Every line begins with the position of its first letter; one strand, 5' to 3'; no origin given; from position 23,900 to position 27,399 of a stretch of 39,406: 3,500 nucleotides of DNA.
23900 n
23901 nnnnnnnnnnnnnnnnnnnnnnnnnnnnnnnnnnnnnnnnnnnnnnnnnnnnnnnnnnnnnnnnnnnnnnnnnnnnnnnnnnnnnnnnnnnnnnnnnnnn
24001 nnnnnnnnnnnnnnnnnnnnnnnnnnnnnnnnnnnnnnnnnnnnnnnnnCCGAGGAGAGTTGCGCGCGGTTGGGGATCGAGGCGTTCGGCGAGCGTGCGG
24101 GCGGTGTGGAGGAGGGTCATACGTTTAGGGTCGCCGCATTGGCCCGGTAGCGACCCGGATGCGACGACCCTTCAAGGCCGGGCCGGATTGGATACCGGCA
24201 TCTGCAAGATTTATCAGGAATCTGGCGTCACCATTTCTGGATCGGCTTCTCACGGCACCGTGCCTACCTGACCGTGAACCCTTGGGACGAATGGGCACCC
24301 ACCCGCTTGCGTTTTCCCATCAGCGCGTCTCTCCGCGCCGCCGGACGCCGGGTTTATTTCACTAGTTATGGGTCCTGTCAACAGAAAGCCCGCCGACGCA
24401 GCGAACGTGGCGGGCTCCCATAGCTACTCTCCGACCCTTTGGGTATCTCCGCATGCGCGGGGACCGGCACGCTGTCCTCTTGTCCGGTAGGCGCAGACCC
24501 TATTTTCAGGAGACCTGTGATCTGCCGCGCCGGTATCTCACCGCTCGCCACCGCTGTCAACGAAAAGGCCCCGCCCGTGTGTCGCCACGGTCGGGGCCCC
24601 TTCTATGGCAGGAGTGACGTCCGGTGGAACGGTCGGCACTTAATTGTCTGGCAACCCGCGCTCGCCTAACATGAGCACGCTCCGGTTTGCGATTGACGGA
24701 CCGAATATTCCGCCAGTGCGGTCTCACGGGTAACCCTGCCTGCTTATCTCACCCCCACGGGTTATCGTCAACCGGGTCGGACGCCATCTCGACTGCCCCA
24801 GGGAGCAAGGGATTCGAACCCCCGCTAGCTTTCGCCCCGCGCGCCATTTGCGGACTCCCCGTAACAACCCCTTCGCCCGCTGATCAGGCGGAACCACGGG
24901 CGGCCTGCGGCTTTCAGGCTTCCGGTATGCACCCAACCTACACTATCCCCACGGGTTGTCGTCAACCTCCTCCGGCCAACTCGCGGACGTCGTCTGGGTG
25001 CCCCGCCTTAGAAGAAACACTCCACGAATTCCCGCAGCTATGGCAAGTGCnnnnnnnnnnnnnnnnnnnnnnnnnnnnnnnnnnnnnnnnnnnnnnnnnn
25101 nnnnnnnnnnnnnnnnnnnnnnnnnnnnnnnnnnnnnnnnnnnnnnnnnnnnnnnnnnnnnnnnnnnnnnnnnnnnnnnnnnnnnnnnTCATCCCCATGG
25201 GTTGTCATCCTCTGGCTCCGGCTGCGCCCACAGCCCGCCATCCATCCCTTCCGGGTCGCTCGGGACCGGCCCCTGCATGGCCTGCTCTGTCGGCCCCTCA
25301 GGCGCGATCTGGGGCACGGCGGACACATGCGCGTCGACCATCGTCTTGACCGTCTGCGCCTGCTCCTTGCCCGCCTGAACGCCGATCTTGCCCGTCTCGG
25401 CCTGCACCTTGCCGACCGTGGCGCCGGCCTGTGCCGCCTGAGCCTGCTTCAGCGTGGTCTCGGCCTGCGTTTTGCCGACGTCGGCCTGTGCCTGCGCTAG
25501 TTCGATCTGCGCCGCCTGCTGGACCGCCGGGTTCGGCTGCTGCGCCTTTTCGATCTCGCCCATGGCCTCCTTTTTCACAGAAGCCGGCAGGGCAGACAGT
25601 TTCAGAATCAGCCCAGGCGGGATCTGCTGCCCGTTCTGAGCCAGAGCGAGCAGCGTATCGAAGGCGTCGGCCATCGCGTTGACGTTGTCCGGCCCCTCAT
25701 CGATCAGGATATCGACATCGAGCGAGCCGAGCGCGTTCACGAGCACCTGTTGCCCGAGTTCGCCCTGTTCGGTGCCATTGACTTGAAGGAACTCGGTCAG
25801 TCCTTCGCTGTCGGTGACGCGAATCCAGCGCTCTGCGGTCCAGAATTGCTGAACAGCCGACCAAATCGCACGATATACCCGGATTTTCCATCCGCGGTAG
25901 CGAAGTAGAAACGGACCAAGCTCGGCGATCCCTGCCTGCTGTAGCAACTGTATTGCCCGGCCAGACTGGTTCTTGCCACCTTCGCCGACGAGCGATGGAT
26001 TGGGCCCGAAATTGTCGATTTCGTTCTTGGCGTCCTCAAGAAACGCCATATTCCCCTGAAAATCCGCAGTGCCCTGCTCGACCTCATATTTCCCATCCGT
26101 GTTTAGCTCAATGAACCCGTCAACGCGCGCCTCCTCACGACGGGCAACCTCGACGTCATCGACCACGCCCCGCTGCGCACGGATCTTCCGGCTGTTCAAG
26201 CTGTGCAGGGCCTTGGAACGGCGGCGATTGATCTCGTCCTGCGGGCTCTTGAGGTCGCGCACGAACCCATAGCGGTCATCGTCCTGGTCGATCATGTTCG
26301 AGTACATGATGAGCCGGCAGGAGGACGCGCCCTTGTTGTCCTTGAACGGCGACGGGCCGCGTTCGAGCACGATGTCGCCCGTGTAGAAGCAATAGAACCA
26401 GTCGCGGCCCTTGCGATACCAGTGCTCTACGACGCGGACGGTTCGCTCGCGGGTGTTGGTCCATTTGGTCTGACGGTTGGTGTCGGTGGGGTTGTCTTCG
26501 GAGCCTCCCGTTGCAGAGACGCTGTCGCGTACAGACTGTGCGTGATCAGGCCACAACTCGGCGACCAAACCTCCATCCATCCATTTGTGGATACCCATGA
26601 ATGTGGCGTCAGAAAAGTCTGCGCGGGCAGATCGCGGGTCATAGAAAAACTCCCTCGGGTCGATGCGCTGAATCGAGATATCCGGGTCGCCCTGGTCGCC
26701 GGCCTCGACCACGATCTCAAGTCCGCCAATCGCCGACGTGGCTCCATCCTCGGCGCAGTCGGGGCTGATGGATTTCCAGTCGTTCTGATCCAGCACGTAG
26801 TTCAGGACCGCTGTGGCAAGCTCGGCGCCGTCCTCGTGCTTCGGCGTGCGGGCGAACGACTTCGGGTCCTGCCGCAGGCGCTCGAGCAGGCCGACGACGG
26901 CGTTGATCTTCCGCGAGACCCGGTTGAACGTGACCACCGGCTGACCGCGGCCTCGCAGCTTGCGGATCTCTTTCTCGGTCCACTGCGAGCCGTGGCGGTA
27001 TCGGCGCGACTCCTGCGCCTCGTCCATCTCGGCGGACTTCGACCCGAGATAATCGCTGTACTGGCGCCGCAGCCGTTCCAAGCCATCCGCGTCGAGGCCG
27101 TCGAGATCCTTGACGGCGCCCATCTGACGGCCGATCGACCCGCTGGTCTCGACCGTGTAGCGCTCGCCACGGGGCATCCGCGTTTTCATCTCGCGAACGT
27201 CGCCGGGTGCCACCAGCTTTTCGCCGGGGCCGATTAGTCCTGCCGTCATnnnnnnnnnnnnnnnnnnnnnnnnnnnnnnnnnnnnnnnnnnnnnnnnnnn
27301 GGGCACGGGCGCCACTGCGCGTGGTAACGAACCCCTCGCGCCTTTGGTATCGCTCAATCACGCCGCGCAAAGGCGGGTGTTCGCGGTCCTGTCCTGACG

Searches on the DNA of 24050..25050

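Call 74: search_rna_families(source=window, start=24050, end=25050, threshold=evalue, max_evalue=1)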
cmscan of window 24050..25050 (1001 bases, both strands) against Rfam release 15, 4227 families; matches with E-value up to 1: 1.
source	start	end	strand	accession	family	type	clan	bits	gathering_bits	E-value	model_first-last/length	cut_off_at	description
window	24533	24632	-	RF03599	MIR1883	Gene; miRNA;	-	26.2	128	0.035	1-118/118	no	MIR1883 microRNA precursor family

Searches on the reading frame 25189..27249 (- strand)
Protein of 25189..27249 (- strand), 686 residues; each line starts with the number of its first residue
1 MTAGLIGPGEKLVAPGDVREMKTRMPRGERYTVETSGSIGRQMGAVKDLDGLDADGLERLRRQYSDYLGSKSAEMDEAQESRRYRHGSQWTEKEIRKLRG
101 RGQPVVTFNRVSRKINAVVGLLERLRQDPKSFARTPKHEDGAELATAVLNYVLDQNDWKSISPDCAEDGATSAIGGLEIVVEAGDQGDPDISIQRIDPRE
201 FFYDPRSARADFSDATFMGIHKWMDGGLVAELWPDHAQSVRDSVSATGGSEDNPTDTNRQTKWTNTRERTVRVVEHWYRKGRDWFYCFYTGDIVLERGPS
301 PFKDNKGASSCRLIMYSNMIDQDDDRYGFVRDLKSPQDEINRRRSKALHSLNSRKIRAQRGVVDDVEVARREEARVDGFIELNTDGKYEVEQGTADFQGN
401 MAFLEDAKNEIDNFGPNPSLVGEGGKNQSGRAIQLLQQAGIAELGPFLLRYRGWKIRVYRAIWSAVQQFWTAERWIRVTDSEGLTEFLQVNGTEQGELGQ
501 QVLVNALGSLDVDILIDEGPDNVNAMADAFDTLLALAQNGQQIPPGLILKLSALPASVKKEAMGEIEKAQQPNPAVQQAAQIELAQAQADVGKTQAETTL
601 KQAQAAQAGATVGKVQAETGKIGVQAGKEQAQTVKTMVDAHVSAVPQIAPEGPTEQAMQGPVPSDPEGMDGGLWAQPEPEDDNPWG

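Call 68: search_protein_families(library=phrogs, proteins=[window:25189-27249:-], max_evalue=0.00001)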
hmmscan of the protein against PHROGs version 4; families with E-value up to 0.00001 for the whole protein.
window:25189-27249:- (686 aa): 2 families
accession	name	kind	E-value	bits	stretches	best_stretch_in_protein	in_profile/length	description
phrog_156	-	head and packaging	2.6e-103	347.7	1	55-660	10-651/681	portal protein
phrog_18470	-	head and packaging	9.4e-09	35.7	1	69-247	33-212/232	portal protein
